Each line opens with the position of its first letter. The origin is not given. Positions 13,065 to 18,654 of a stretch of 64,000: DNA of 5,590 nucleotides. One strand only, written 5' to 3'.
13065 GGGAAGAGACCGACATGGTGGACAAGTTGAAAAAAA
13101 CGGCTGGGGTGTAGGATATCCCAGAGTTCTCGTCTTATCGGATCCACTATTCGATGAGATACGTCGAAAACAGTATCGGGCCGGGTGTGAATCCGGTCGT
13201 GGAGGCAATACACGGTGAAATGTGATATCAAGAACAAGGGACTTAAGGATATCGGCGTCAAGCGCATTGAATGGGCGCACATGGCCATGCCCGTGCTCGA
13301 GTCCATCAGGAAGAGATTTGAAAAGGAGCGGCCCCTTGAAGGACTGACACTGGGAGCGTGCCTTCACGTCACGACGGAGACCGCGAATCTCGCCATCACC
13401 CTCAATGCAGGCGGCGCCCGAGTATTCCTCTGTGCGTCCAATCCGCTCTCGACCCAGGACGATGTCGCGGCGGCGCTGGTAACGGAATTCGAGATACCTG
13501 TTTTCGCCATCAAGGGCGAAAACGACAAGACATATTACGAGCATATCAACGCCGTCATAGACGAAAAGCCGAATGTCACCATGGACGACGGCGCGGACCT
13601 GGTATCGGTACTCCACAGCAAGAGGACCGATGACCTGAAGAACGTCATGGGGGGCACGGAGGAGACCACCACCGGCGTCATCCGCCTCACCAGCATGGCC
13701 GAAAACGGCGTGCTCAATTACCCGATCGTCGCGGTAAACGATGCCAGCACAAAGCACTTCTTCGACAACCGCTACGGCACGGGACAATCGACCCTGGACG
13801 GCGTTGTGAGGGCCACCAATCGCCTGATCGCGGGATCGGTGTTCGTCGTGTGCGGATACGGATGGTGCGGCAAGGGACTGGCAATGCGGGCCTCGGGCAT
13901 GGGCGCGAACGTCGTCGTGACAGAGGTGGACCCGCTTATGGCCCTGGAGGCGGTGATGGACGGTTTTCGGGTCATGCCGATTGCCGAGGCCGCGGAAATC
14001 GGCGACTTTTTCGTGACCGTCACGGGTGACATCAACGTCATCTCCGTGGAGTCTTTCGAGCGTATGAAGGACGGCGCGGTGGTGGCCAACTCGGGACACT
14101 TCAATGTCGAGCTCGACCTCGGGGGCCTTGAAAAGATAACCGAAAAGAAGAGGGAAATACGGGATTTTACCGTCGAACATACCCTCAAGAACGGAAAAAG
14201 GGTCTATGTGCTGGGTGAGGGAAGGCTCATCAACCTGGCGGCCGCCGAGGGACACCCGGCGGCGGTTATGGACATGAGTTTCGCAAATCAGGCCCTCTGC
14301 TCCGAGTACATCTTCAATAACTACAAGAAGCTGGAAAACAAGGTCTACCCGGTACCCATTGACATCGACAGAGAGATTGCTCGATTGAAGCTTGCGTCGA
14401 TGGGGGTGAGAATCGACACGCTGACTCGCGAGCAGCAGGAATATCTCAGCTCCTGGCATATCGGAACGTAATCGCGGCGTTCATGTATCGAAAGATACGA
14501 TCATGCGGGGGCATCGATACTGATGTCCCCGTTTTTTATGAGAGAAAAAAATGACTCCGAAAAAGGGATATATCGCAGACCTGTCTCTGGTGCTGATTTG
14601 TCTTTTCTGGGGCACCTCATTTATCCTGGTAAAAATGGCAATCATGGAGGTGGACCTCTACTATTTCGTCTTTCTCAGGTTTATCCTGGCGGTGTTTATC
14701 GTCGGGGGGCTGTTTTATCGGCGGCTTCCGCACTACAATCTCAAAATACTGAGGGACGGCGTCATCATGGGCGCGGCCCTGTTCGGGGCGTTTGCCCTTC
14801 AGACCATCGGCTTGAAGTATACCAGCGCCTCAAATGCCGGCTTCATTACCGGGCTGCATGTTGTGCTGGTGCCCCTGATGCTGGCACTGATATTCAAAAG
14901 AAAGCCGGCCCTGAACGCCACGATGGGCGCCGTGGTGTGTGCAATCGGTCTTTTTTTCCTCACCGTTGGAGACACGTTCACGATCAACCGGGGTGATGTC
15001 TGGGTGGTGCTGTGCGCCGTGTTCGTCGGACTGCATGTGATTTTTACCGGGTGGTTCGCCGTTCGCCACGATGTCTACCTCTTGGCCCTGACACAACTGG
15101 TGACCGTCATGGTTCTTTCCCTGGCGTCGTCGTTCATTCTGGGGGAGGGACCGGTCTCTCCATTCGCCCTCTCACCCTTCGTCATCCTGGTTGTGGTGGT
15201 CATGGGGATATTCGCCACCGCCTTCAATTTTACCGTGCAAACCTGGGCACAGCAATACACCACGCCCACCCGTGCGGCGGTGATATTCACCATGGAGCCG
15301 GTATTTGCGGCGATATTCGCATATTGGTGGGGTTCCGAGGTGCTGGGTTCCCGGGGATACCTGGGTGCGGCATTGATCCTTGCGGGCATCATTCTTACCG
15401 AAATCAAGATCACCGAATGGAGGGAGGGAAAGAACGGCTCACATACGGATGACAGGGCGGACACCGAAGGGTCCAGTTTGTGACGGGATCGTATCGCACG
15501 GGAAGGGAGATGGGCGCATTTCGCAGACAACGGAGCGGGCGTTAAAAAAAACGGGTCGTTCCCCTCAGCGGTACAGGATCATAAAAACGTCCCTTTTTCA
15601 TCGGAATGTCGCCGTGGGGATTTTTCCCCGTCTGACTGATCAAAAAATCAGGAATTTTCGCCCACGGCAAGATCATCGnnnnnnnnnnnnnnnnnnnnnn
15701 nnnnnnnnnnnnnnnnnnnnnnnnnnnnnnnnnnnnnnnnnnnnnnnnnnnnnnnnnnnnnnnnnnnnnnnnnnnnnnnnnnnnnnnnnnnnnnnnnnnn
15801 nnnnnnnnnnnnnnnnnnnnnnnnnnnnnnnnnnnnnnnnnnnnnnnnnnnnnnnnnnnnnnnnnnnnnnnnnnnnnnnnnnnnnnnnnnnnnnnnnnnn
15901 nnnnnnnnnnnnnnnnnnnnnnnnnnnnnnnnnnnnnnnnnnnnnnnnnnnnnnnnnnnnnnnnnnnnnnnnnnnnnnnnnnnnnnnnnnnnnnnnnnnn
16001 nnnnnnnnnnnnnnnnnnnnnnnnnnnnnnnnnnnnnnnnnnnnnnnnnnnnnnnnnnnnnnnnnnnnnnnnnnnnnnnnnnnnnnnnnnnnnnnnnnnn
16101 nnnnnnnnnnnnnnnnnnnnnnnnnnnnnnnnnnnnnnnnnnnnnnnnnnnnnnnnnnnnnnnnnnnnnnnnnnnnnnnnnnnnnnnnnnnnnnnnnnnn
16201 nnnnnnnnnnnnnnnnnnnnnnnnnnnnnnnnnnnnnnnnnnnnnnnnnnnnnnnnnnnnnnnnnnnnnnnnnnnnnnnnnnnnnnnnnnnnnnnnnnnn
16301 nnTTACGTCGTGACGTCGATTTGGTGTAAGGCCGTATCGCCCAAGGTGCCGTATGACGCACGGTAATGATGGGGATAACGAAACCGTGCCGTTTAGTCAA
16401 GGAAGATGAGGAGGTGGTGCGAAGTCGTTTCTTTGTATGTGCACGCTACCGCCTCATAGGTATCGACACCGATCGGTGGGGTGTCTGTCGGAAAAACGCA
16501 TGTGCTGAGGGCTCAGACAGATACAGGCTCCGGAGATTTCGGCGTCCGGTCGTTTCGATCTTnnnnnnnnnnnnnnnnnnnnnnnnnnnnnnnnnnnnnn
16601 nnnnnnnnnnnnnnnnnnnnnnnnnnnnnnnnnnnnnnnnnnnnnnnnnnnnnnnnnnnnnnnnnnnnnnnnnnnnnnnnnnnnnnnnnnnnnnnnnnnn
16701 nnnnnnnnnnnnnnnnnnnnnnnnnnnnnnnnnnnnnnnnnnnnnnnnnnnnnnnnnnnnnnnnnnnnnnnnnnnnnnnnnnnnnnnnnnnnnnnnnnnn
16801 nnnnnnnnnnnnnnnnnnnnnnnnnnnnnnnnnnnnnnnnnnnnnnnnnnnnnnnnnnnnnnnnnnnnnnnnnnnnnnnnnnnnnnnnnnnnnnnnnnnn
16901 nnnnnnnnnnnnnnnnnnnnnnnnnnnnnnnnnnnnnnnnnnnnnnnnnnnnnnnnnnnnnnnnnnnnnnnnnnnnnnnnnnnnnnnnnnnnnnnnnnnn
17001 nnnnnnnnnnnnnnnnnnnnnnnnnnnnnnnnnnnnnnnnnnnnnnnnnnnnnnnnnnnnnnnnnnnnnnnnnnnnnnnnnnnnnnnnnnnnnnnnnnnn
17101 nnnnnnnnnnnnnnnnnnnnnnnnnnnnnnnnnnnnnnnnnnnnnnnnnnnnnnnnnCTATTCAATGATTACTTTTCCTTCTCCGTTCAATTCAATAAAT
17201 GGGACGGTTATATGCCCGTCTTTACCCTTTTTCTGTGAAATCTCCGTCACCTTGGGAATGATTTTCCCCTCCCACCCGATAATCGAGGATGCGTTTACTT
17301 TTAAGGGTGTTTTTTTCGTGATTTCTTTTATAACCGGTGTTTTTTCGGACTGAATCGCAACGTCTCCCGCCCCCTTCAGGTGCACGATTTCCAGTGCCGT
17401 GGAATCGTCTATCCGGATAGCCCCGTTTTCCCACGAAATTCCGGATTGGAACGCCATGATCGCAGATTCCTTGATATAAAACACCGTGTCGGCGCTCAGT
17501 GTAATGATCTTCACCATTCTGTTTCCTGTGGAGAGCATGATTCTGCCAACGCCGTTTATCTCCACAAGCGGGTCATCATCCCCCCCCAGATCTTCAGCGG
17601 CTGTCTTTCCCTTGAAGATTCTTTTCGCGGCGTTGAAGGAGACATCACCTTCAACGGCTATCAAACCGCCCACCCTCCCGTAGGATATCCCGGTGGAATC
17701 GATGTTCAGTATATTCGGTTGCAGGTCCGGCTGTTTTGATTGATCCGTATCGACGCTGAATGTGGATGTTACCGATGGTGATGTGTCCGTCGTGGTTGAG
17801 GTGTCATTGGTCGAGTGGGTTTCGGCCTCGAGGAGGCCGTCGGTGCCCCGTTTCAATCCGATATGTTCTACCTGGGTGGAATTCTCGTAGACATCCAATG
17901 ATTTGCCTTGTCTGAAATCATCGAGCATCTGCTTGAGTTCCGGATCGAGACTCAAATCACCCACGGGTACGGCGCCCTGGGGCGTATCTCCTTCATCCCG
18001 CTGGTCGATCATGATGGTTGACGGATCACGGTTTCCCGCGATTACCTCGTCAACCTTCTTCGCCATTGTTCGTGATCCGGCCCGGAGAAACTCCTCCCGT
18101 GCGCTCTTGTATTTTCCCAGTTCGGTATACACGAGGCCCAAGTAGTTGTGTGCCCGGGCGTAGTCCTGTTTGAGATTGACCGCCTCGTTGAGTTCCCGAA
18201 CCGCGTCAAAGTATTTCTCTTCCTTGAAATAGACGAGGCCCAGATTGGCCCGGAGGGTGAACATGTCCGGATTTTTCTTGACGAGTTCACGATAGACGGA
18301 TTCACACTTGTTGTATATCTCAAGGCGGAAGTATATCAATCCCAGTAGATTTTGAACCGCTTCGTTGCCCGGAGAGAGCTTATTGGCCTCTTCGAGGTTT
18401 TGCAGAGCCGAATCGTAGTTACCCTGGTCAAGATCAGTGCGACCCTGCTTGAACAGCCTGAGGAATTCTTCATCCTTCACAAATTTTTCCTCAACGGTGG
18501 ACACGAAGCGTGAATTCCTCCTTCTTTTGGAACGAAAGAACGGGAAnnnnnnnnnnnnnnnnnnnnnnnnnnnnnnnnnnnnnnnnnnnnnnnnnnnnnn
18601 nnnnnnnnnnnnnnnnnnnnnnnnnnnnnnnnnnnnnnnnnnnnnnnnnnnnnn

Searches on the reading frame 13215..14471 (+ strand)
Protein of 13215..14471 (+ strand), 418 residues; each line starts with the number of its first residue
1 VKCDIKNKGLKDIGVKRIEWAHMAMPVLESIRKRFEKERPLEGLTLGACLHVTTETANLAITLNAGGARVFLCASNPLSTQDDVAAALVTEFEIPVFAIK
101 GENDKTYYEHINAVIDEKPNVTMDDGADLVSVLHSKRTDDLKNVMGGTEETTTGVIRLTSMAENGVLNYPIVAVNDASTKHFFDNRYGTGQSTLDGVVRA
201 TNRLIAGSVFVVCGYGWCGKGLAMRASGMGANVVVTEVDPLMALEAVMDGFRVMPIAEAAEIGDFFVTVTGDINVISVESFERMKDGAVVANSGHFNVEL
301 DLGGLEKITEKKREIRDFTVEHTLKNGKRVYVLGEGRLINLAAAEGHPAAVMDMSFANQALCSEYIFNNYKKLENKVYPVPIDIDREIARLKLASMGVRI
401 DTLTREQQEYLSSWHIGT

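Call 51: search_protein_families(library=pfam, proteins=[window:13215-14471:+], max_evalue=0.00001)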
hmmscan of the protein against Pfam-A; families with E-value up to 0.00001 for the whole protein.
window:13215-14471:+ (418 aa): 2 families
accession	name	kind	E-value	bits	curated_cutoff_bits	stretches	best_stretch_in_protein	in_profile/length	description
PF05221.23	AdoHcyase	-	9.4e-60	202.7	25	2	4-136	3-139/299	S-adenosyl-L-homocysteine hydrolase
PF00670.27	AdoHcyase_NAD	-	8.4e-50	169.5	27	1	185-345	1-161/162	S-adenosyl-L-homocysteine hydrolase, NAD binding domain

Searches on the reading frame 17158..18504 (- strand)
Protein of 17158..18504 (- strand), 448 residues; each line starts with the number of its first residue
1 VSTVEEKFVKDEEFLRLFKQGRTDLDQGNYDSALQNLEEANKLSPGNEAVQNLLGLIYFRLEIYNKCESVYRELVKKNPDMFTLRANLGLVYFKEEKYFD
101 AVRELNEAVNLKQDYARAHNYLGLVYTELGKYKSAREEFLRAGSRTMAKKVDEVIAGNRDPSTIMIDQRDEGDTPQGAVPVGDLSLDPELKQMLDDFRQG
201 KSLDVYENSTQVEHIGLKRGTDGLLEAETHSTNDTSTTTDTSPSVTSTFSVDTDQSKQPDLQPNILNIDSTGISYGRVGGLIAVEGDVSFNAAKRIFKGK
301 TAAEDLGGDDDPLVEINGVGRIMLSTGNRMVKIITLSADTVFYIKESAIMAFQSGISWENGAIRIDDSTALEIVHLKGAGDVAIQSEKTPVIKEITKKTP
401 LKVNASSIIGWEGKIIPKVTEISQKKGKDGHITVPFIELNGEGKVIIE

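Call 51: search_protein_families(library=pfam, proteins=[window:17158-18504:-], max_evalue=0.00001)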
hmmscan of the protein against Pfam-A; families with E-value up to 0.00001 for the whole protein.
window:17158-18504:- (448 aa): 11 families
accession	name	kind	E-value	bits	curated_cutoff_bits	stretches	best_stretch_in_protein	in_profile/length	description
PF07719.23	TPR_2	-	3.2e-18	64.7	27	0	116-142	1-27/34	Tetratricopeptide repeat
PF13414.12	TPR_11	-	7.1e-18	64.5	26.8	2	89-130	1-42/42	TPR repeat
PF13432.12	TPR_16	-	3.8e-13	50.1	32.7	0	88-142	3-57/65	Tetratricopeptide repeat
PF14559.12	TPR_19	-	2.9e-12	47.2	25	1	25-87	2-67/68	Tetratricopeptide repeat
PF13181.12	TPR_8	-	1.8e-09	37.4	25.7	0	116-142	1-27/34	Tetratricopeptide repeat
PF01987.23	AIM24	-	2.1e-09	37.8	25.7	1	275-447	22-202/205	Mitochondrial biogenesis AIM24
PF00515.34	TPR_1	-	3.1e-09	36.7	27.8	0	116-142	1-27/34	Tetratricopeptide repeat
PF13424.12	TPR_12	-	1.2e-08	35.5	30.1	0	82-142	3-71/77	Tetratricopeptide repeat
PF12895.13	ANAPC3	-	4.1e-08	33.8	27.2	0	23-73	32-81/82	Anaphase-promoting complex, cyclosome, subunit 3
PF13428.12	TPR_14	-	2e-07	31.5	23.5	0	22-55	9-42/44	Tetratricopeptide repeat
PF13174.12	TPR_6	-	1.3e-06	29.1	26.3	0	54-80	6-32/33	Tetratricopeptide repeat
